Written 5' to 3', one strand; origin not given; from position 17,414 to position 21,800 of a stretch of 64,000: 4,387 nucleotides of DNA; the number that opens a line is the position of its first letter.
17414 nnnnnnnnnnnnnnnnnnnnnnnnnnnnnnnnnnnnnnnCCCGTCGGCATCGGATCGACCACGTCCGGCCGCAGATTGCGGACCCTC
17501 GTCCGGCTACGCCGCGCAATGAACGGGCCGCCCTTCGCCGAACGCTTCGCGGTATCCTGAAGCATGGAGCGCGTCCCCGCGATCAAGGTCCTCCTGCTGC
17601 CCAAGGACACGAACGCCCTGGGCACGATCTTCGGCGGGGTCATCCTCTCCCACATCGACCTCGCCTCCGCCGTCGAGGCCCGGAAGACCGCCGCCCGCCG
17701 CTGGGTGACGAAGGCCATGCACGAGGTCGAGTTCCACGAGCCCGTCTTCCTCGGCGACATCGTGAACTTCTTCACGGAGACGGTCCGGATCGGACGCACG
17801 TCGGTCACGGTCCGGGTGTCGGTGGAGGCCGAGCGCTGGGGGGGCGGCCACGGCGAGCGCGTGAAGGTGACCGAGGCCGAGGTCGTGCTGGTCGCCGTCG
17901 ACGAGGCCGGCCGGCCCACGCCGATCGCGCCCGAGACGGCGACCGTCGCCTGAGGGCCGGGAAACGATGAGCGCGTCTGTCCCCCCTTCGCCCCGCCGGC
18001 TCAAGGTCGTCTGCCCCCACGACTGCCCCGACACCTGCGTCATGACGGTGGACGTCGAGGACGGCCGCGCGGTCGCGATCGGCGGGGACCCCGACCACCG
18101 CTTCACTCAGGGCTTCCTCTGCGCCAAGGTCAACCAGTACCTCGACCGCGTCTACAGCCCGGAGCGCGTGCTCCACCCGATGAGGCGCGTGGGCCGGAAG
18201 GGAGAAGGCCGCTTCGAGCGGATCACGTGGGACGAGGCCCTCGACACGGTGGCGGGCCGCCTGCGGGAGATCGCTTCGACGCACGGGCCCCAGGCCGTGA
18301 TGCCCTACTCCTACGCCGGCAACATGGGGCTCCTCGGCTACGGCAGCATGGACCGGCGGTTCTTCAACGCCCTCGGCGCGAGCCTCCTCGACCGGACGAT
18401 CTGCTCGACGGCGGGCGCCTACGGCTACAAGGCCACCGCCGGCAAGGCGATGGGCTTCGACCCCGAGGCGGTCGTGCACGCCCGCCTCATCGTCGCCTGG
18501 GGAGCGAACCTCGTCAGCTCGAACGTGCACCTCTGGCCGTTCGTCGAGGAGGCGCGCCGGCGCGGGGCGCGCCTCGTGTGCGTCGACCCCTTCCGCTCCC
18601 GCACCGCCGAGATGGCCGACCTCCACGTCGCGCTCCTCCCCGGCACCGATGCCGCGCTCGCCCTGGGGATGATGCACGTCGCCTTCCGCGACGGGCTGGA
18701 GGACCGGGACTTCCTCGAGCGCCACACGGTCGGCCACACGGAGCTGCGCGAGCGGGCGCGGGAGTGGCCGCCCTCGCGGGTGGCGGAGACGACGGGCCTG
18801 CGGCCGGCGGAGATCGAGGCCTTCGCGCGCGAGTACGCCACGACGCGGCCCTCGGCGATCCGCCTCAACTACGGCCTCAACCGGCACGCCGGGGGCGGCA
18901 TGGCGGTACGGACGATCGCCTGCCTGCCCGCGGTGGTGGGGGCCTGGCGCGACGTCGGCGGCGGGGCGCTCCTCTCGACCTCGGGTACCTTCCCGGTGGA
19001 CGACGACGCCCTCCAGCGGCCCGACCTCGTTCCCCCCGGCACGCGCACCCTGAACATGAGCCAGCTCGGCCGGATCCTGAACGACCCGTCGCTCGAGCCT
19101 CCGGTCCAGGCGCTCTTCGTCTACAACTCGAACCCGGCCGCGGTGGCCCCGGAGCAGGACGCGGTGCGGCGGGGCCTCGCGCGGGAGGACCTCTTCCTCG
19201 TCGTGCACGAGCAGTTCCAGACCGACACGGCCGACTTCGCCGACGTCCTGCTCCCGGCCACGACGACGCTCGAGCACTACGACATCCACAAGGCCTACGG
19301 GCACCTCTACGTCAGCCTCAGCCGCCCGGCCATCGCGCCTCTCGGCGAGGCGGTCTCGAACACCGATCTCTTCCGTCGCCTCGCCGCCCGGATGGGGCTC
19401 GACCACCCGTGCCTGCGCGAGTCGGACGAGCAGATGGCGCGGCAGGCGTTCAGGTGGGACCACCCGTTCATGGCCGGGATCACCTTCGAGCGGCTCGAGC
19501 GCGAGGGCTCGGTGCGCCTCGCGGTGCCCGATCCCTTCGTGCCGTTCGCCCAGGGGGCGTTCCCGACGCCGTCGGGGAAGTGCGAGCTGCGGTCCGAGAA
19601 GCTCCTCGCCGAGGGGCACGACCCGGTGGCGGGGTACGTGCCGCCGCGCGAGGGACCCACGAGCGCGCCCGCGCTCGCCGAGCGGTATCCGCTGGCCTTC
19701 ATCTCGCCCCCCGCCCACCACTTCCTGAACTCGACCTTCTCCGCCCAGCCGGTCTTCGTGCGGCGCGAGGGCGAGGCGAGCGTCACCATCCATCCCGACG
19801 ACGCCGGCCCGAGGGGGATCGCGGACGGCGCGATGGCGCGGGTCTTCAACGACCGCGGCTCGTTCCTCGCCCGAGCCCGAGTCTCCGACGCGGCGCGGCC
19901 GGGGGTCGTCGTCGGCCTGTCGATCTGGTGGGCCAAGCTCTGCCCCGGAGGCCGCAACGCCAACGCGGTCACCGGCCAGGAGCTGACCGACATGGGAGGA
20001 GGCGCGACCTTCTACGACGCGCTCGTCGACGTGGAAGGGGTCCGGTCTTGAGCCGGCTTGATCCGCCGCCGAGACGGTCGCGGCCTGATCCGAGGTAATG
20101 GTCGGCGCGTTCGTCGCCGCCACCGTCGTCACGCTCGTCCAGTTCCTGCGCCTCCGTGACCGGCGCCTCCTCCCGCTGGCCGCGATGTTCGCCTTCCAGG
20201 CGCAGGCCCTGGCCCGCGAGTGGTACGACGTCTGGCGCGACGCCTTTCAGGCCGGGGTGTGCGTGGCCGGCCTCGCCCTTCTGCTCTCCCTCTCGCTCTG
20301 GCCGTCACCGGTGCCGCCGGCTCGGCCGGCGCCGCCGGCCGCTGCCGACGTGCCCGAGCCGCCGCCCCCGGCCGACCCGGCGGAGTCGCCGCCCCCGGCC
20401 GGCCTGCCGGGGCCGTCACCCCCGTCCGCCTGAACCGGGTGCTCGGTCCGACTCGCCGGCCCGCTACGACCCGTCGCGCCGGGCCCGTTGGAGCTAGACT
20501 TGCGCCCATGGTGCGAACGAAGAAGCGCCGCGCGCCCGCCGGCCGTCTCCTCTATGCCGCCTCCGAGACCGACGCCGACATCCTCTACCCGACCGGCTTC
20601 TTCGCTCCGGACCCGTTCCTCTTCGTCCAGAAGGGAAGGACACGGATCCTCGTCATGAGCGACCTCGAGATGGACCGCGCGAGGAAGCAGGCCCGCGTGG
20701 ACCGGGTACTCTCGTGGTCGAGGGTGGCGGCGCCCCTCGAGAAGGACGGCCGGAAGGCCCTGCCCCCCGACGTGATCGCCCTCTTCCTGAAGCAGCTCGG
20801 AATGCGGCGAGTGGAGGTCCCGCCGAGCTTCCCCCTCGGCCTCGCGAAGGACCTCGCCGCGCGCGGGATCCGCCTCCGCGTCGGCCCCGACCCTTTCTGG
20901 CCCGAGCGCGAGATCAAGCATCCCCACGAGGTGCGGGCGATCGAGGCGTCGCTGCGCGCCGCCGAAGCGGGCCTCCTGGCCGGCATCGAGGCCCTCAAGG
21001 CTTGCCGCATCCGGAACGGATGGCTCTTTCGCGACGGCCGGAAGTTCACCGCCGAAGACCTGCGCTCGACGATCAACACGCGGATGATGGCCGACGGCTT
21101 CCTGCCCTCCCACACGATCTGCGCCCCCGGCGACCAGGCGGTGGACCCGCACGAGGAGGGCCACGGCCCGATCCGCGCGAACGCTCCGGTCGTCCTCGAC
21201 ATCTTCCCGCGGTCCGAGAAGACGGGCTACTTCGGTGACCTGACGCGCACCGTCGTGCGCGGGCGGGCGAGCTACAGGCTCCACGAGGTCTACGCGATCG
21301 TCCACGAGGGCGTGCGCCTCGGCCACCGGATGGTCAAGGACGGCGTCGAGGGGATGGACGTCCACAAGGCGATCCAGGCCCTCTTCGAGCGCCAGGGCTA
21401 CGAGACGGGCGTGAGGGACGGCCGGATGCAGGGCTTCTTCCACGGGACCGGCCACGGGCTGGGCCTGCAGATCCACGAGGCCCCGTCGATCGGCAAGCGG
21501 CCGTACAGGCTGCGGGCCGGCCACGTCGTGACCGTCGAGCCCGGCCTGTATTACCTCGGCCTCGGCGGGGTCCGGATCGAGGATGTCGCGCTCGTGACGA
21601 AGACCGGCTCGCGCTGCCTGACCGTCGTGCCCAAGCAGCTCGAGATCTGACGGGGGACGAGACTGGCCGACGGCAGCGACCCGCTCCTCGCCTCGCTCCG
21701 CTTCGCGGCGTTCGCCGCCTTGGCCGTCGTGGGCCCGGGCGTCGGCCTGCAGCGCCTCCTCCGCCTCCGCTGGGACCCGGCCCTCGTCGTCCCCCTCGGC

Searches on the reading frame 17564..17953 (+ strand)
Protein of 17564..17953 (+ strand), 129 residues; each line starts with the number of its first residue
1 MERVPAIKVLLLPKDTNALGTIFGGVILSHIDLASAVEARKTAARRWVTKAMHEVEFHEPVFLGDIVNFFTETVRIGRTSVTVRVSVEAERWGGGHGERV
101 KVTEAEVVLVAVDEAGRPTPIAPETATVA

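Call 23: search_protein_families(library=pfam, proteins=[window:17564-17953:+], max_evalue=0.0001)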
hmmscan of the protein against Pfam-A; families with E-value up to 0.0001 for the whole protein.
window:17564-17953:+ (129 aa): 1 family
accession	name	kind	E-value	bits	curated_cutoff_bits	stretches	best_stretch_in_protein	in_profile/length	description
PF03061.28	4HBT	-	4e-12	46.7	20.6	1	20-90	2-73/79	Thioesterase superfamily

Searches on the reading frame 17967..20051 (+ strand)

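Call 23: search_protein_families(library=pfam, proteins=[window:17967-20051:+], max_evalue=0.0001)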
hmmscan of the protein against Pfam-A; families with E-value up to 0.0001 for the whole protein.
window:17967-20051:+ (694 aa): 3 families
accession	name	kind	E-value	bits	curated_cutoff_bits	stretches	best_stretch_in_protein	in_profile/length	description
PF00384.28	Molybdopterin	-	1.4e-37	130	24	1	67-474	1-352/353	Molybdopterin oxidoreductase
PF01568.27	Molydop_binding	-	1.4e-20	73.8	26.8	1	576-683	1-107/110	Molydopterin dinucleotide binding domain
PF04879.21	Molybdop_Fe4S4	-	7.3e-11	42.3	22.7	1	15-64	7-55/55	Molybdopterin oxidoreductase Fe4S4 domain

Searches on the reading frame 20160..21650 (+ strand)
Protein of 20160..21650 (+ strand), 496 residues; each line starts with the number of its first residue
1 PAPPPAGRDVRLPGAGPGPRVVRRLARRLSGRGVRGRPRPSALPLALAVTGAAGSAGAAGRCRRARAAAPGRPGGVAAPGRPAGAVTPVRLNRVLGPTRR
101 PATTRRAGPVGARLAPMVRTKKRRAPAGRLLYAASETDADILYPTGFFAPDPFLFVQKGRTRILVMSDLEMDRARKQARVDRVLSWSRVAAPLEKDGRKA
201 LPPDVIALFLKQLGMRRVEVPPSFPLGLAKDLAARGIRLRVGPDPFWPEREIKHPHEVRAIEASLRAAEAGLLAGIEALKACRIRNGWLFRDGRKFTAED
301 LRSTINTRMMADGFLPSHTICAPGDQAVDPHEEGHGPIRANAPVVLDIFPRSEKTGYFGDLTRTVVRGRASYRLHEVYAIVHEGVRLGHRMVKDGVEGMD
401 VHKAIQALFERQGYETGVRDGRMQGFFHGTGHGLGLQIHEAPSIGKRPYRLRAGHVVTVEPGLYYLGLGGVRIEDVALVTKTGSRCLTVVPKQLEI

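Call 23: search_protein_families(library=pfam, proteins=[window:20160-21650:+], max_evalue=0.0001)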
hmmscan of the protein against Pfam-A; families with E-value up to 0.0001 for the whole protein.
window:20160-21650:+ (496 aa): 1 family
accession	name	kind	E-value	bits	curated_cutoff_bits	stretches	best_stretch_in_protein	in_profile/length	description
PF00557.29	Peptidase_M24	-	2.4e-38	132.4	23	1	266-481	8-208/208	Metallopeptidase family M24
